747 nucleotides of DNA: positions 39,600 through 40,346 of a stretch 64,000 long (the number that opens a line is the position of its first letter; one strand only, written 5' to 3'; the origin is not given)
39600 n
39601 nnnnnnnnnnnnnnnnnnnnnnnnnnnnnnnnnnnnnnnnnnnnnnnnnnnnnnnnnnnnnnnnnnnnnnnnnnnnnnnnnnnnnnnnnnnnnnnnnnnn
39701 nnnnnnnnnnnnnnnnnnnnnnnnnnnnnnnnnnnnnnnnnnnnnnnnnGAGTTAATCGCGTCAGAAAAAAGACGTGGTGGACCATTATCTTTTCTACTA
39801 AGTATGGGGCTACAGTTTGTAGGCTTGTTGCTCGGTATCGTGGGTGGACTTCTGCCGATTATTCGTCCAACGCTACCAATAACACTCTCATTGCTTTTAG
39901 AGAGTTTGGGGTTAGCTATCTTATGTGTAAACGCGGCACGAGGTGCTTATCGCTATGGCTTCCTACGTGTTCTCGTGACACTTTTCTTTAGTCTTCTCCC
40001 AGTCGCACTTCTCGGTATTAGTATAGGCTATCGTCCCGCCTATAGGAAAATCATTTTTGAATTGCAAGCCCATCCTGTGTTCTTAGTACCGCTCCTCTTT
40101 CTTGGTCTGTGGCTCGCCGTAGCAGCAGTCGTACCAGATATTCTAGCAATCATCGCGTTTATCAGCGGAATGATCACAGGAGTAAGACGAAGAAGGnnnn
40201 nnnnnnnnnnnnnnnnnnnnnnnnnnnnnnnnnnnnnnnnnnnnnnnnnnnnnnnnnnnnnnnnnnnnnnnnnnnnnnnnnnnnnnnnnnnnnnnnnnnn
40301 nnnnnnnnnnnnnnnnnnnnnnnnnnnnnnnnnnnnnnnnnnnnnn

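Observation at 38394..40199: Membrane-embedded caspase-fold protein lacking the catalytic cysteine, fused to TPRs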

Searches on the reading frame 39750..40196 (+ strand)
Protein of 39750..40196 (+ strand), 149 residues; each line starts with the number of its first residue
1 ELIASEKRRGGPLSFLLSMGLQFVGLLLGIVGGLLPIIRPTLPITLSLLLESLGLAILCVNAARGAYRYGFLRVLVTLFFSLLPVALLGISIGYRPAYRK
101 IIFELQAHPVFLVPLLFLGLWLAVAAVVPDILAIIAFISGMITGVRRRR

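Call 54: search_protein_families(library=pfam, proteins=[window:39771-40196:+], max_evalue=10)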
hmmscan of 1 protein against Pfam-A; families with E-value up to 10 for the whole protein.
seq(142 aa): 0 families

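Call 55: find_homologous_proteins(query=window:39750-40196:+, max_evalue=0.01)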
Query window:39750-40196:+ (149 aa): 5 proteins with E <= 0.01 among 1284 candidates.
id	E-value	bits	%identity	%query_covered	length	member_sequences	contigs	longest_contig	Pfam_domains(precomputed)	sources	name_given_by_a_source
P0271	1.4e-70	254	86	100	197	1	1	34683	-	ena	-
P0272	8.8e-60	219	84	89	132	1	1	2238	-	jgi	-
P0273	7.2e-32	129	51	97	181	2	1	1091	-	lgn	-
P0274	9.9e-26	109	45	95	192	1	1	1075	-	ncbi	-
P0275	1.2e-24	105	45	74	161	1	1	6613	-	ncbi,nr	ncbi:MAG TPA: hypothetical protein VEL49_07015, partial [Ktedonobacteraceae bacterium]|nr:hypothetic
